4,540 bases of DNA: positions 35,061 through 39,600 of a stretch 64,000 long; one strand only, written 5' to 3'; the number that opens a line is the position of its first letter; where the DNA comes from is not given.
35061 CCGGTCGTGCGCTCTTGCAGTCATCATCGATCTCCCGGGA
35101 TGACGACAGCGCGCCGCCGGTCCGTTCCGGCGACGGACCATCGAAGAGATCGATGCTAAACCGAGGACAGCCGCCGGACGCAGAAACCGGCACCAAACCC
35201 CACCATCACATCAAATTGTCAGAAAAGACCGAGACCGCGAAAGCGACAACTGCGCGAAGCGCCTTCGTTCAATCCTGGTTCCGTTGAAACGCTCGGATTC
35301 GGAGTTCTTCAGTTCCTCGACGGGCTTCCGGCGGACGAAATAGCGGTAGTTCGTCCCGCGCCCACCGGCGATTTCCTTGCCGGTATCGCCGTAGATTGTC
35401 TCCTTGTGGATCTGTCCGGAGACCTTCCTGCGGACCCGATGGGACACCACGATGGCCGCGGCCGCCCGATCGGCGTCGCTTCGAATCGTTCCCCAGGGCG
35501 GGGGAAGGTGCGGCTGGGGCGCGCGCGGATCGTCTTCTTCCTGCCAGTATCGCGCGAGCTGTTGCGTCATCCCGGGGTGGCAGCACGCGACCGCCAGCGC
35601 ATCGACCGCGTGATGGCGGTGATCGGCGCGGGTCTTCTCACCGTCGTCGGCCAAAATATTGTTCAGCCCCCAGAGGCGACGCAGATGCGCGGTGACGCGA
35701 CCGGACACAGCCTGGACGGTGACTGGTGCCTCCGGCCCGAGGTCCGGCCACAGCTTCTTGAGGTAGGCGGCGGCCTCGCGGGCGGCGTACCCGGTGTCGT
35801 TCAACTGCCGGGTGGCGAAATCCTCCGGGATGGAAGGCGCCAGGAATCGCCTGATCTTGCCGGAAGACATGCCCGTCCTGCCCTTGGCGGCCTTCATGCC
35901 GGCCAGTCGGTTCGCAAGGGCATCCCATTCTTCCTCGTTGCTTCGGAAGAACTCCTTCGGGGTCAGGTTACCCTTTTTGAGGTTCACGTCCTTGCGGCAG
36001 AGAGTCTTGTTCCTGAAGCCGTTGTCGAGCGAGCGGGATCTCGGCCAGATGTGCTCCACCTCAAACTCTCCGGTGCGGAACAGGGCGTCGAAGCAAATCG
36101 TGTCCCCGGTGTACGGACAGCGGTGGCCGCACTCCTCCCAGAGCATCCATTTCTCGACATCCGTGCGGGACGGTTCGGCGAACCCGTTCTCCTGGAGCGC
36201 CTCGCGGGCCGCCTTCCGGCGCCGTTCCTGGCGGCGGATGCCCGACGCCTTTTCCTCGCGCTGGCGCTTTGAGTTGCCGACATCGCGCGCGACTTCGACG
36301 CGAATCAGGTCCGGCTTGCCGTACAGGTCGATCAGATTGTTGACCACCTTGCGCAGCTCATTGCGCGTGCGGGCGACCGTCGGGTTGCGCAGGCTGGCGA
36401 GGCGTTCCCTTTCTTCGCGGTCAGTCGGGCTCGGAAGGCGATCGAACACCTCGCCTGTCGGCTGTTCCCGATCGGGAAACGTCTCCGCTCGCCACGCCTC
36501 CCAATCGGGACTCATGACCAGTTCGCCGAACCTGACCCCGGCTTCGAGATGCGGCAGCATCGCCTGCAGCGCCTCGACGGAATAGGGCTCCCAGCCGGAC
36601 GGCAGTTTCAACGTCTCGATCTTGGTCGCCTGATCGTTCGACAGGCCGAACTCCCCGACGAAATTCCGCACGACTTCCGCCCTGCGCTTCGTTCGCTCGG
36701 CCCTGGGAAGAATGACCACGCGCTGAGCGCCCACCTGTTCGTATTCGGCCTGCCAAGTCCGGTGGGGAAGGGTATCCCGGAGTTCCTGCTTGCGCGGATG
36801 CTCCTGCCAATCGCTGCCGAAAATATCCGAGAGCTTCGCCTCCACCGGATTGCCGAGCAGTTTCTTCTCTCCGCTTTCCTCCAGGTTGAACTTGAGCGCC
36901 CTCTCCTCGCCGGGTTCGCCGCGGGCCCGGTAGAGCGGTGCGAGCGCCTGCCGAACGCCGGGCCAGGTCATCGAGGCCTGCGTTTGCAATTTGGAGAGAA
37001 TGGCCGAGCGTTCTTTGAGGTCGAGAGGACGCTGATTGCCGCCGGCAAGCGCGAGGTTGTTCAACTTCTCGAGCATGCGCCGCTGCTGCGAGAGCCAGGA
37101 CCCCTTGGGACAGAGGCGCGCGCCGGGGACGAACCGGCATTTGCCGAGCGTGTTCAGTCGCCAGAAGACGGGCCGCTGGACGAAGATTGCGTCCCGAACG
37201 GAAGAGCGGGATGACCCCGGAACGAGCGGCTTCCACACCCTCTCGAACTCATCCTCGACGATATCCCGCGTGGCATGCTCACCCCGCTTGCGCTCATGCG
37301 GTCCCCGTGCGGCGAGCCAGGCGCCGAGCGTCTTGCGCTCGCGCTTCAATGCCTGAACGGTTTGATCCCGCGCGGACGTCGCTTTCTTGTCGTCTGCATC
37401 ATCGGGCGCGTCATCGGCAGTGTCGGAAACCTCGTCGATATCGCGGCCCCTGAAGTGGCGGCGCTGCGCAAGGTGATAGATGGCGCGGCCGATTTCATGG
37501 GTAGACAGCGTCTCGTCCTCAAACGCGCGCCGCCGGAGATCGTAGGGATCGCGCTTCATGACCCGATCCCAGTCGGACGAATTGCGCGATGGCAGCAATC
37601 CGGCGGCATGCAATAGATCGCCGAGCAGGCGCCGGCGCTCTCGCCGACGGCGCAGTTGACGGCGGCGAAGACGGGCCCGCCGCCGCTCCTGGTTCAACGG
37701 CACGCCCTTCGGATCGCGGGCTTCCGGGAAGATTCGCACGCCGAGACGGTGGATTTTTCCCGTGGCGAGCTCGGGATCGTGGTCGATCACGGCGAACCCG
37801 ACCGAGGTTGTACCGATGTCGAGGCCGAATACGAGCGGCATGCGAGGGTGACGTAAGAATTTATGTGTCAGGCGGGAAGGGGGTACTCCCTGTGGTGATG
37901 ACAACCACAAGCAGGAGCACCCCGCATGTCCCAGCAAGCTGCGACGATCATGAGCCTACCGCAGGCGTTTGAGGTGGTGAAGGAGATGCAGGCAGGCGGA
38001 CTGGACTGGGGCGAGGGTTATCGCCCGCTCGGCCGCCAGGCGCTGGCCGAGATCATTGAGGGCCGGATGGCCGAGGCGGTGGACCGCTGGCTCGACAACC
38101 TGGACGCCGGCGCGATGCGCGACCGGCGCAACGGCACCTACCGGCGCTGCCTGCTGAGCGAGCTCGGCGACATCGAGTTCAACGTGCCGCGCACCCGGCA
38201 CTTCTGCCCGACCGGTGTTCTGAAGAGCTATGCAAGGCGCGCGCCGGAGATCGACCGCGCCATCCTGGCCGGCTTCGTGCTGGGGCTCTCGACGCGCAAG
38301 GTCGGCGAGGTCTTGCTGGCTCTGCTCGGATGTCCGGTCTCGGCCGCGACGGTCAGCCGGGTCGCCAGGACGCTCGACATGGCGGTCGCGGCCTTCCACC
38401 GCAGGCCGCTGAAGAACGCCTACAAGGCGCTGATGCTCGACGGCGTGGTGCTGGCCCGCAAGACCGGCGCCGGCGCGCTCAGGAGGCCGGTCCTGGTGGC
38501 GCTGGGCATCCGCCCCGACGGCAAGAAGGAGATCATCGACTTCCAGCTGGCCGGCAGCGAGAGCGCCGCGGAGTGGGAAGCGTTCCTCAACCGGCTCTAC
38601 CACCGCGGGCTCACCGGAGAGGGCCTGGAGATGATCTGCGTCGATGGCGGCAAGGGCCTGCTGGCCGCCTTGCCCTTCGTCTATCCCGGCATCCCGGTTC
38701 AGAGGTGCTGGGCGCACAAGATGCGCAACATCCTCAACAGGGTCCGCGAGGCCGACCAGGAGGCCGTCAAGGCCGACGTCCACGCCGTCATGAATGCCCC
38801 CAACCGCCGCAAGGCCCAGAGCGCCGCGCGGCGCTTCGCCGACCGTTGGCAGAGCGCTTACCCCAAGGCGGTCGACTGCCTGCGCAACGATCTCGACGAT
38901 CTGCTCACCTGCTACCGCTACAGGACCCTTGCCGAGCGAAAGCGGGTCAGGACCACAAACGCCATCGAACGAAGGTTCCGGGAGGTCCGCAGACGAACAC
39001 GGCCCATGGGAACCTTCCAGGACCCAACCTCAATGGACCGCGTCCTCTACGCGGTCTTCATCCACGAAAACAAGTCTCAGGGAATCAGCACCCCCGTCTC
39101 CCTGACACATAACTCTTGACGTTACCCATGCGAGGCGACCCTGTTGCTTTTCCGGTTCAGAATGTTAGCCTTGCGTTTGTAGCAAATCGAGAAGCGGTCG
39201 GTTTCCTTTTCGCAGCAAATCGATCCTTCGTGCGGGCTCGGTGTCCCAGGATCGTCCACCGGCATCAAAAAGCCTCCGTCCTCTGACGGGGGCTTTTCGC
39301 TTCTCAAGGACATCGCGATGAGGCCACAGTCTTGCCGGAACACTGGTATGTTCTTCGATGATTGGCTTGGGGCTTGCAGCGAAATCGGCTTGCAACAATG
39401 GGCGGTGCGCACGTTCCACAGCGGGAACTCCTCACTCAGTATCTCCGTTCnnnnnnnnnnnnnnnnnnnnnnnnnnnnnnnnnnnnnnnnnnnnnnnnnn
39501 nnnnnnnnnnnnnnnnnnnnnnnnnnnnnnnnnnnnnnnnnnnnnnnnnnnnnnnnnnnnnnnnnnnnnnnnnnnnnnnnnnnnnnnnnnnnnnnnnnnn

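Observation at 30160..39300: Degraded type II (probably II-C) CRISPR-Cas locus: cas9 hit by three different IS families, cas1 truncated by IS66, cas2 and the array missing.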

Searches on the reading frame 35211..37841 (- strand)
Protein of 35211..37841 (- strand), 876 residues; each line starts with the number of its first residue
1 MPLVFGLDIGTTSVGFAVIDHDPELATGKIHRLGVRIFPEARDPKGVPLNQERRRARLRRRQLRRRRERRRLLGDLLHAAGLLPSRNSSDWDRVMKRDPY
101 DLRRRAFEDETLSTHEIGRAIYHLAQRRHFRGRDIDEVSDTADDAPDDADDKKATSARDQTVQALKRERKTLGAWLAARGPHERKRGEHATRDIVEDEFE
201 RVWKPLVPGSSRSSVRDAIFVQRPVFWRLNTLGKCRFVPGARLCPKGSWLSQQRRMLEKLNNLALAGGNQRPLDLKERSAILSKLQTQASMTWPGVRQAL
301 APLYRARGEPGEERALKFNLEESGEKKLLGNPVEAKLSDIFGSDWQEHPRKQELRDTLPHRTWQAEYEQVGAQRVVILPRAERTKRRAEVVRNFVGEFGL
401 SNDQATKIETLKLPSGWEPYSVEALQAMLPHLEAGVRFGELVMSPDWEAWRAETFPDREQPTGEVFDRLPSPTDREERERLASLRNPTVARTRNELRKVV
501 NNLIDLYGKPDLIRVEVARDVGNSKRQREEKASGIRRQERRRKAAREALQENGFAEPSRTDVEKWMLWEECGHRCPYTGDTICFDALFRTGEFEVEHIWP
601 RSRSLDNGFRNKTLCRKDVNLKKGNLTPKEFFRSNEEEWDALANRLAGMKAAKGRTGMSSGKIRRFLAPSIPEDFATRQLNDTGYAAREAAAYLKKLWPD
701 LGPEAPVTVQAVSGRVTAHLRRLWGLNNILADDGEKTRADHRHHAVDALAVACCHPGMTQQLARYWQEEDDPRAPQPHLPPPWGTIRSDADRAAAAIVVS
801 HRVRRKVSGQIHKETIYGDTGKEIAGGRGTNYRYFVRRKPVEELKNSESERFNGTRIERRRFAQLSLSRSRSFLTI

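Call 46: find_encoding_contigs(protein=window:35211-37841:-, flank=10000, max_places=6)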
Protein window:35211-37841:- (876 aa): 1 contig read that carries it; 1 place shown.
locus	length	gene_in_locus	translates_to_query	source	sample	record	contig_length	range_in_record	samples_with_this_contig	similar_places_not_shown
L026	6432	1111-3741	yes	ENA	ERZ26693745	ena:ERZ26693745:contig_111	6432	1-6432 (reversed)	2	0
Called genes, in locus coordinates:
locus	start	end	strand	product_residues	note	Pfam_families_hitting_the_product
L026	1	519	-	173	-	?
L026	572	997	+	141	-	-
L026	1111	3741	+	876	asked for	PF18470:Cas9_a, PF13395:HNH_4, PF18541:RuvC_III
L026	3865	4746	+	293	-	PF13495:Phage_int_SAM_4, PF02899:Phage_int_SAM_1 (faint), PF00589:Phage_integrase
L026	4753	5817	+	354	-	PF14319:Zn_Tnp_IS91, PF04986:Y2_Tnp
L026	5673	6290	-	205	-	-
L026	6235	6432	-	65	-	?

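Call 66: list_cluster_members(proteins=[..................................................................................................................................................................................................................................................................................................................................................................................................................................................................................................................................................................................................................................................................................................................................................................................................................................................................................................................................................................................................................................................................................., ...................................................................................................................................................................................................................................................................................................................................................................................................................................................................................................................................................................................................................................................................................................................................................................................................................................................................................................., window:35211-37841:-, window:30091-30753:-, window:37926-39119:+, window:32976-34199:-])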
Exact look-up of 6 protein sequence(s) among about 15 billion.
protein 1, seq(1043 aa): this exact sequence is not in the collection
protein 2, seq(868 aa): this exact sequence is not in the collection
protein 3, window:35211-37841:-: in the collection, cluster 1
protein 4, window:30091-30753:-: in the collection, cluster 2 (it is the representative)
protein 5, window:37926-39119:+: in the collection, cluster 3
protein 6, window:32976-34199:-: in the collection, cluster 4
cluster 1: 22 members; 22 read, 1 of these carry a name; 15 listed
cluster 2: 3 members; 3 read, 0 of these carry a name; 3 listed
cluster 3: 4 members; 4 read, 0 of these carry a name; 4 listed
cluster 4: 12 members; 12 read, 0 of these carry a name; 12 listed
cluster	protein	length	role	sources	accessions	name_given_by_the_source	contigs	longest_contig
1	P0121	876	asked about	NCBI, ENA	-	-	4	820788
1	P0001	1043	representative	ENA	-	-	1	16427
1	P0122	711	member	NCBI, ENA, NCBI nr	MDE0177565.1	MAG: hypothetical protein OXP36_03135 [Gammaproteobacteria bacterium] | hypothetical protein [Gammaproteobacteria bacterium]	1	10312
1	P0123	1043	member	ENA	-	-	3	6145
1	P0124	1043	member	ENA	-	-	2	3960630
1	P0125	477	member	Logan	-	-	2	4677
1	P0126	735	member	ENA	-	-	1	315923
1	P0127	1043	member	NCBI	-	-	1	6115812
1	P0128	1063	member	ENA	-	-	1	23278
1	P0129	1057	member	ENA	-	-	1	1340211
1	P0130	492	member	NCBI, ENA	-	-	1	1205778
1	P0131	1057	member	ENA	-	-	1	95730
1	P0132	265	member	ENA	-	-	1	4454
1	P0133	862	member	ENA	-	-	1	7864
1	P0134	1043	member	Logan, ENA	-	-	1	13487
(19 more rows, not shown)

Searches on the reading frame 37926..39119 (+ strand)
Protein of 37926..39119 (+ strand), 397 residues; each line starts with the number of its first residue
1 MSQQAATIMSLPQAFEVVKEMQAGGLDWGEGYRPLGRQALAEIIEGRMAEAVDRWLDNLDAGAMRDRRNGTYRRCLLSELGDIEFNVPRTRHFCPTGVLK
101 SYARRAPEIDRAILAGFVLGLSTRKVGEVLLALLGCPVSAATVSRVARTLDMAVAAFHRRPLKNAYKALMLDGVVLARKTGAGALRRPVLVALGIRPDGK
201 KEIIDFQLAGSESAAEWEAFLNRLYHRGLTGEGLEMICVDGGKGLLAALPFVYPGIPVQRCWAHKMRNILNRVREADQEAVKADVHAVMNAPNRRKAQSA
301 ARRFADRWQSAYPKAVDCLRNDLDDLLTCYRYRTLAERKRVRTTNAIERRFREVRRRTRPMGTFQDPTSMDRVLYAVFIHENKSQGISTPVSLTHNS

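Call 13: search_protein_families(library=ncbifam, proteins=[window:37926-39119:+])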
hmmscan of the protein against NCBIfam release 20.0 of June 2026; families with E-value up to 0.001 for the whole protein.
window:37926-39119:+ (397 aa): 5 families
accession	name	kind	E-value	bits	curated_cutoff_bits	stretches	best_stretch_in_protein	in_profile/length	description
NF033543.2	transpos_IS256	equivalog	1.2e-88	297.4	150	1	64-381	16-337/338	IS256 family transposase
NF041731.2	transpos_ISH6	equivalog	9.9e-24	83.8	240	1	35-362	29-384/414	ISH6 family transposase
NF033544.1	transpos_IS1249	exception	2.2e-10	40.3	300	1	161-307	88-215/382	IS1249 family transposase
NF033587.1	transpos_IS6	equivalog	5.4e-10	39.3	125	1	199-305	92-195/202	IS6 family transposase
NF033572.1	transpos_ISKra4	equivalog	0.00034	19.8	205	1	34-174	34-192/422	ISKra4 family transposase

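Call 68: find_encoding_contigs(protein=window:37926-39119:+, flank=10000, max_places=10)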
Protein window:37926-39119:+ (397 aa): no gene with exactly this product is on record in the collection.

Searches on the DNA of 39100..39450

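Call 74: search_rna_families(source=window, start=39100, end=39450, threshold=evalue, max_evalue=10)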
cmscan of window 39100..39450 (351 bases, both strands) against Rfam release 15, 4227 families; matches with E-value up to 10: 3.
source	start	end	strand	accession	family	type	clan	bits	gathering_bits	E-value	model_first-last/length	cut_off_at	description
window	39268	39297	+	RF02867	ncS011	Gene; sRNA;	-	16.4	48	0.041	174-203/207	no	Burkholderia sRNA 11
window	39269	39297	+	RF00502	TCV_Pr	Cis-reg;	-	15.2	40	2.9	1-34/34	no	Turnip crinkle virus (TCV) core promoter hairpin (Pr)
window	39220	39294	+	RF02236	asX2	Gene; sRNA;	-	13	70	4.9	1-87/87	no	Xanthomonas sRNA asX2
